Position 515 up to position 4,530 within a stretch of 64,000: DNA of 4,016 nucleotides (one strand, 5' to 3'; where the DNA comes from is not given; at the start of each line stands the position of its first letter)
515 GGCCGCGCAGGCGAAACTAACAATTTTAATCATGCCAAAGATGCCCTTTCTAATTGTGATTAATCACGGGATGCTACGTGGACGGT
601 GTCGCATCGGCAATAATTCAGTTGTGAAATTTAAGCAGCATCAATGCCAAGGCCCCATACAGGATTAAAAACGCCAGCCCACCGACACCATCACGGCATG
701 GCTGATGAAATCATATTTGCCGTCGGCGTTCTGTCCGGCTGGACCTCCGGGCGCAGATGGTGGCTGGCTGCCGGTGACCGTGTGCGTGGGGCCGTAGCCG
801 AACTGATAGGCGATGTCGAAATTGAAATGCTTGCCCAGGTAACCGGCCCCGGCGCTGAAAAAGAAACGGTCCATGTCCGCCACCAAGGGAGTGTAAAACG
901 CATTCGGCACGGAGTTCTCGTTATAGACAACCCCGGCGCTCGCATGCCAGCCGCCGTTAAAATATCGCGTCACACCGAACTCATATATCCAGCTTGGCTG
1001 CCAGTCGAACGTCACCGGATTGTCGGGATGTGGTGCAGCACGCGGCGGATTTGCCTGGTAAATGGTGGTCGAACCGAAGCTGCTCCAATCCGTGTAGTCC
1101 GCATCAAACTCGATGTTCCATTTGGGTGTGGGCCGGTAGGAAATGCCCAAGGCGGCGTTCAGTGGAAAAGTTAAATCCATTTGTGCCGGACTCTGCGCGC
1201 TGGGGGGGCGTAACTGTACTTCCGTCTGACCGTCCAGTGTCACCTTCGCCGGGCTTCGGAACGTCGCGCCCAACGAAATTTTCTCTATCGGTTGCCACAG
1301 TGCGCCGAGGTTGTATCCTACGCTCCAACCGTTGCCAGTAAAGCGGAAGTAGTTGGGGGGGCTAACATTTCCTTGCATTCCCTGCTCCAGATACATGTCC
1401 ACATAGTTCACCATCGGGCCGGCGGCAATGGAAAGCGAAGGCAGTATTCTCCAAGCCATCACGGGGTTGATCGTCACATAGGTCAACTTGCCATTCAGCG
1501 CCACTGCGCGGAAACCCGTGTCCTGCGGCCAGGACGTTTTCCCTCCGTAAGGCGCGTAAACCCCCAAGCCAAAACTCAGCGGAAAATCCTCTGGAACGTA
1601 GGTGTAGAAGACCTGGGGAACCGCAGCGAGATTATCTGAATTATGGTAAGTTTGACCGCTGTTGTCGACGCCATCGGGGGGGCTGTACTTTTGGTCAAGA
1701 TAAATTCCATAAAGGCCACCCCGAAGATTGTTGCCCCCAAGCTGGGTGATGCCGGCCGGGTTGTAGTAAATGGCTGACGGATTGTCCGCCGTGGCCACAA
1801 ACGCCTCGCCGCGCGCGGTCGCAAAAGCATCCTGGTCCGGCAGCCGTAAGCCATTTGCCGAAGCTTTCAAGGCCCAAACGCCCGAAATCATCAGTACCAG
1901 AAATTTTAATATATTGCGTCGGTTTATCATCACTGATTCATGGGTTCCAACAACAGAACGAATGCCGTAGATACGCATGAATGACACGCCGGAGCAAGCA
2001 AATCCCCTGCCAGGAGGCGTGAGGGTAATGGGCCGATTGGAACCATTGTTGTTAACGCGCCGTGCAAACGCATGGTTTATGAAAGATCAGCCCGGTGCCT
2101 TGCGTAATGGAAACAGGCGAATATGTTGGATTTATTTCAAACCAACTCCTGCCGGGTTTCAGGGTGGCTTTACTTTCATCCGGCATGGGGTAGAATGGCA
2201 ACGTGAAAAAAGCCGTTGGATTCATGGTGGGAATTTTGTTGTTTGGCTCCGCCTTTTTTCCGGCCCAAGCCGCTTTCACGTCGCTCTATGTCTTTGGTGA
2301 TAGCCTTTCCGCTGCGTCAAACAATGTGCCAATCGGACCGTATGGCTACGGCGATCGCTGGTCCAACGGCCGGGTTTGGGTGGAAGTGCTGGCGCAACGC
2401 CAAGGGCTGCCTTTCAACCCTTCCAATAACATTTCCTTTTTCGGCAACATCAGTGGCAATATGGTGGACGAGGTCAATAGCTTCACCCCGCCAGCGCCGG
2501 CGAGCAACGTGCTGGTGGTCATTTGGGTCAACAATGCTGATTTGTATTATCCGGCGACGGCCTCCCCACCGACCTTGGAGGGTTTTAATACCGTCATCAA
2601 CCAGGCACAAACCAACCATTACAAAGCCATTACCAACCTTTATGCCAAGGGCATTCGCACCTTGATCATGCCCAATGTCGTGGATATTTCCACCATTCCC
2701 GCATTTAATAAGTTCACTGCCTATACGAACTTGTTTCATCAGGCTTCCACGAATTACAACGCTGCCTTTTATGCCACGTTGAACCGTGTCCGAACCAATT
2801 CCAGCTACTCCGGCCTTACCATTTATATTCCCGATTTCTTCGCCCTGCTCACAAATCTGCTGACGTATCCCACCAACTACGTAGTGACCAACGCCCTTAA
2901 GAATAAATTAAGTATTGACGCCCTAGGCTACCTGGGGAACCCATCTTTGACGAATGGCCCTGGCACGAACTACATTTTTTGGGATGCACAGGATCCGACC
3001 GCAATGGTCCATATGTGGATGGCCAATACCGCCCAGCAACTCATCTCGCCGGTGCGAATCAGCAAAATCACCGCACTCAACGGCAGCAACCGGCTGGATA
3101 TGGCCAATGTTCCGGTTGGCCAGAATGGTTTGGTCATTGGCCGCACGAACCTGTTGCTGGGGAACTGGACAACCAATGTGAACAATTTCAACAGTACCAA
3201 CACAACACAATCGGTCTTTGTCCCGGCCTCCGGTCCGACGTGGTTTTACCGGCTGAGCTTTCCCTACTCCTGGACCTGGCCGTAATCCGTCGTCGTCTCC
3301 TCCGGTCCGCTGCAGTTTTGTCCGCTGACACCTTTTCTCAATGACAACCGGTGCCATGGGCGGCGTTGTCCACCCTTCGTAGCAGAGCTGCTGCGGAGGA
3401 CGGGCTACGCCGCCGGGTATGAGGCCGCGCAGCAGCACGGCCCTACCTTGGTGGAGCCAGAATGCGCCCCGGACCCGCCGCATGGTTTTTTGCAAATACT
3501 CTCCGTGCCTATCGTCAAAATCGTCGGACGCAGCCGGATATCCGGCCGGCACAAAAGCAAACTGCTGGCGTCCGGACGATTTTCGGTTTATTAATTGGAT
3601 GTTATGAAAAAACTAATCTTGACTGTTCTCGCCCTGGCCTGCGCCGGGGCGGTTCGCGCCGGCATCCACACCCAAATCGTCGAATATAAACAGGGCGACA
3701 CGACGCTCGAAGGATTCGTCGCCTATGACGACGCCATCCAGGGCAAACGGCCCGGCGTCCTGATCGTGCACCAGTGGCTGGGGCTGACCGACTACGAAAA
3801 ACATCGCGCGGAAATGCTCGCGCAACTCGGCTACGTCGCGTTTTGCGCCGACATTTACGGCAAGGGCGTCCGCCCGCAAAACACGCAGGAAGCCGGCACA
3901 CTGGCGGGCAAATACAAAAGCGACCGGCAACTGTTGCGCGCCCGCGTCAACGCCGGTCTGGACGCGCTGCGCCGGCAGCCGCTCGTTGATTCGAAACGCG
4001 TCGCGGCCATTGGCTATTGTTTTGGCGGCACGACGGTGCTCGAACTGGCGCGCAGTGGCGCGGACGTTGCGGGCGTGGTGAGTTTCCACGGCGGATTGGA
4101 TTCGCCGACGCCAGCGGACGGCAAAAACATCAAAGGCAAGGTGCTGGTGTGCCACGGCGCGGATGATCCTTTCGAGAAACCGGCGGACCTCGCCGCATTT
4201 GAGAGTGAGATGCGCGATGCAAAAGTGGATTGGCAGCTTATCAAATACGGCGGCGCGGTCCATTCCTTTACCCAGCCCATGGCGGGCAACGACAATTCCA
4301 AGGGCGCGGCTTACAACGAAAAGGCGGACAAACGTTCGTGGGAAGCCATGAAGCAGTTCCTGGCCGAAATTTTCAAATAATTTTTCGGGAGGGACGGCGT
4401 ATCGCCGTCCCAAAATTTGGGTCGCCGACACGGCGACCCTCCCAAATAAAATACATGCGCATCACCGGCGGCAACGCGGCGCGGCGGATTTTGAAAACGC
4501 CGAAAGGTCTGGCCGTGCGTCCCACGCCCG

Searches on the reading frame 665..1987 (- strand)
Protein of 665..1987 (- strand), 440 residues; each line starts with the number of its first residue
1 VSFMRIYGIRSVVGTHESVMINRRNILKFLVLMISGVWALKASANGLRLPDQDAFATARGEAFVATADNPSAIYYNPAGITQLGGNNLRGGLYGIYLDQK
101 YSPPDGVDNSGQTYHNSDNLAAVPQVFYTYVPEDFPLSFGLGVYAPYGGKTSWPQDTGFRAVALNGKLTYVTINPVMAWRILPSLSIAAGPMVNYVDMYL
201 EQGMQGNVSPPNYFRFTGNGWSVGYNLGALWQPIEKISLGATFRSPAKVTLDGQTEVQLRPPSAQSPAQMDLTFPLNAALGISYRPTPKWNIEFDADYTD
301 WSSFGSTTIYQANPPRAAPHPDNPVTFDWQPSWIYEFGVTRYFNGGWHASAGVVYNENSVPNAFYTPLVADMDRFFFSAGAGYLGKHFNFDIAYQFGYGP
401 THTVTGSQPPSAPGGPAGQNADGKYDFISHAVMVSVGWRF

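Call 91: search_protein_families(library=pfam, proteins=[window:665-1987:-], max_evalue=0.0001)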
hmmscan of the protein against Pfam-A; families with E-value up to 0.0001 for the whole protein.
window:665-1987:- (440 aa): 2 families
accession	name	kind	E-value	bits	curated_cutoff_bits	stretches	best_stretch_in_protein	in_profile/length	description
PF03349.22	Toluene_X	-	3.2e-55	187.7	29.7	1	38-412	4-397/421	Outer membrane protein transport protein (OMPP1/FadL/TodX)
PF13505.12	OMP_b-brl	-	1.7e-05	25.5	28.7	0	162-245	76-152/175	Outer membrane protein beta-barrel domain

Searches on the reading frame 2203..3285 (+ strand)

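Call 91: search_protein_families(library=pfam, proteins=[window:2203-3285:+], max_evalue=0.0001)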
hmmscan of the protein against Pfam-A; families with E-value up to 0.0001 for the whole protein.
window:2203-3285:+ (360 aa): 1 family
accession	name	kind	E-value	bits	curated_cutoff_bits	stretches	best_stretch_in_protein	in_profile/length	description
PF00657.28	Lipase_GDSL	-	1.6e-10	42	23.6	1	28-275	1-206/208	GDSL-like Lipase/Acylhydrolase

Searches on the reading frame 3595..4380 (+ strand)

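Call 92: search_protein_families(library=pfam, proteins=[window:3595-4380:+], max_evalue=0.0001)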
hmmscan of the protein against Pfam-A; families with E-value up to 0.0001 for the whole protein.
window:3595-4380:+ (261 aa): 2 families
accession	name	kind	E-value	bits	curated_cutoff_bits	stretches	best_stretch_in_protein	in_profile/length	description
PF01738.24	DLH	-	3.1e-48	164.7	21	1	40-259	3-216/217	Dienelactone hydrolase family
PF00326.27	Peptidase_S9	-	2.6e-08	34.1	22.6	1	70-152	5-82/213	Prolyl oligopeptidase family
